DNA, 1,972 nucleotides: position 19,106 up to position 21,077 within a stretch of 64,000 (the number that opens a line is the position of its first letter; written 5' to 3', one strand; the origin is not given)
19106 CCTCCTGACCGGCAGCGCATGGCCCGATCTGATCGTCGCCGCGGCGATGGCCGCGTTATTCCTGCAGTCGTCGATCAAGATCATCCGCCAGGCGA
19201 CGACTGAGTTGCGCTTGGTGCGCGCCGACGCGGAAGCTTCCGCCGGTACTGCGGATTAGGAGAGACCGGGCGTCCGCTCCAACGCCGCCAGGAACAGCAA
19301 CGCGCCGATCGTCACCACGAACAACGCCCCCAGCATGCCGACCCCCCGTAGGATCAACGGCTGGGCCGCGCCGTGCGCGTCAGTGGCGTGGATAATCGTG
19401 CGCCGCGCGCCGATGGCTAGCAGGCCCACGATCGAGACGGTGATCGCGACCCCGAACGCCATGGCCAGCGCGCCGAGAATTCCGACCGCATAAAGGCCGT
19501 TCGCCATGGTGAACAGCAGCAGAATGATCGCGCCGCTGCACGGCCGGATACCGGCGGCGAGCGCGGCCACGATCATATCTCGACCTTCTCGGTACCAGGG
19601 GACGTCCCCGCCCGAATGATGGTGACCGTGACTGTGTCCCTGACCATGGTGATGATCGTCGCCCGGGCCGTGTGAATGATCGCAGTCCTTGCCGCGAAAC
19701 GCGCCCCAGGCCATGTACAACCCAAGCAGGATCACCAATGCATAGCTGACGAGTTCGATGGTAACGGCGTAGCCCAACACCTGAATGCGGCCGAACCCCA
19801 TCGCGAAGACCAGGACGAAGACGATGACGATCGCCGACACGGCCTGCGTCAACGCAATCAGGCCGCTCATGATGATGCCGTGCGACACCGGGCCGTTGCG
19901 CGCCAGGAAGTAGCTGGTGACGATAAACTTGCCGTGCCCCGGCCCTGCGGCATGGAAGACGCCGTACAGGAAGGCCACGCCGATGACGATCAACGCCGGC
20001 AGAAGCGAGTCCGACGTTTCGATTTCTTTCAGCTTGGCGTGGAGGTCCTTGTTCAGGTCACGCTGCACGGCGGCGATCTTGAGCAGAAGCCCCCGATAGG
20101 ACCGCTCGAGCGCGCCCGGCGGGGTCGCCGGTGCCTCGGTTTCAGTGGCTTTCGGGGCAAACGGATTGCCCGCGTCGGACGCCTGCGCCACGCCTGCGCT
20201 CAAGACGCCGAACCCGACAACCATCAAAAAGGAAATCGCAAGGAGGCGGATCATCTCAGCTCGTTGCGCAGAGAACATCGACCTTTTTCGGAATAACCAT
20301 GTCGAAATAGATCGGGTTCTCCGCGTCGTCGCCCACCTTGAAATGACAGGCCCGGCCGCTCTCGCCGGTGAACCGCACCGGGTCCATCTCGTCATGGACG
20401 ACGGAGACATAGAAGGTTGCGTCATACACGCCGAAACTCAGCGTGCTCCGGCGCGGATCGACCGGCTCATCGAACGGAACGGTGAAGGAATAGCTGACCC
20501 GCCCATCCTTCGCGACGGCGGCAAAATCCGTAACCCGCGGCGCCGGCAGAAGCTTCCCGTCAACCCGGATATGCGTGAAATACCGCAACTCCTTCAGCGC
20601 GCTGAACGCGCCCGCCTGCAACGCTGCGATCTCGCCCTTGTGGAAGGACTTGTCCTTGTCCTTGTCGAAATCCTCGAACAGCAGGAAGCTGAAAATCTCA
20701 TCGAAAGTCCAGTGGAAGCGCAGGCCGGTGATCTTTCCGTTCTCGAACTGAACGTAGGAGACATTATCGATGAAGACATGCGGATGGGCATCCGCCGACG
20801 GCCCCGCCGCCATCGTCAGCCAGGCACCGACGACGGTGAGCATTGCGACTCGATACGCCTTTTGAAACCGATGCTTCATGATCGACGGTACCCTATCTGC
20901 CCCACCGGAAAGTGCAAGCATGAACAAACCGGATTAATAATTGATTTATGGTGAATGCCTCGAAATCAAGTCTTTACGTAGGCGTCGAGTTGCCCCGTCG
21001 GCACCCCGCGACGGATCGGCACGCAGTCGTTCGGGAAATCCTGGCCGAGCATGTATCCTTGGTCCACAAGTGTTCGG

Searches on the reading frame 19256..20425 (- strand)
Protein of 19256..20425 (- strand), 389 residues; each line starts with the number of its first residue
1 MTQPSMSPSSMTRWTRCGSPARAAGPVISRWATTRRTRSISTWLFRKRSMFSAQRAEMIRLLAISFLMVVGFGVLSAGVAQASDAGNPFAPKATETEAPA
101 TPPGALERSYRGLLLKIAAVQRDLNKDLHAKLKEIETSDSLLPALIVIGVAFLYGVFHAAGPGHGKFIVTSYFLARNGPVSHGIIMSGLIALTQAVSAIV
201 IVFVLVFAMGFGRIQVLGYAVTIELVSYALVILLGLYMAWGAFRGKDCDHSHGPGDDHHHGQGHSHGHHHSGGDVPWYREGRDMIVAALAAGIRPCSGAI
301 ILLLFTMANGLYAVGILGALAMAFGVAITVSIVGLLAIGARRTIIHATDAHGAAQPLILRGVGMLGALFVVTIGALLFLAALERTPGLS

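Call 3: search_protein_families(library=pfam, proteins=[window:19256-20425:-], max_evalue=0.01)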
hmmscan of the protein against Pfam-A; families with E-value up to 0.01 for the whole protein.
window:19256-20425:- (389 aa): 1 family
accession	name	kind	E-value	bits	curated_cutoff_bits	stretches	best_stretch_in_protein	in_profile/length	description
PF03824.22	NicO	-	5.5e-23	82.1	27.7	2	145-269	2-134/287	High-affinity nickel-transport protein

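Call 4: search_protein_families(library=ncbifam, proteins=[window:19256-20425:-], max_evalue=0.01)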
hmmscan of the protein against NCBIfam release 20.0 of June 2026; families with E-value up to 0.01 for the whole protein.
window:19256-20425:- (389 aa): 1 family
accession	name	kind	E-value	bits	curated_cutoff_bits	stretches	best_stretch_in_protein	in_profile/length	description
NF007454.0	PRK10019.1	subfamily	3e-10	39.8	195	1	145-271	14-141/283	nickel/cobalt efflux transporter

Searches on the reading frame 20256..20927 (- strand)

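Call 3: search_protein_families(library=pfam, proteins=[window:20256-20927:-], max_evalue=0.01)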
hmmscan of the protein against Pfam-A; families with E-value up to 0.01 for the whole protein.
window:20256-20927:- (223 aa): 1 family
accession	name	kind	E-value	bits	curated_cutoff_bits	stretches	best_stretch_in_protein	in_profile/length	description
PF06226.18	DUF1007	-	4.7e-42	144.8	27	1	36-198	4-167/211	Protein of unknown function (DUF1007)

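Call 4: search_protein_families(library=ncbifam, proteins=[window:20256-20927:-], max_evalue=0.01)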
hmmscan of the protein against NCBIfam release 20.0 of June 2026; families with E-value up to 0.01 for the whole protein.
window:20256-20927:- (223 aa): 0 families
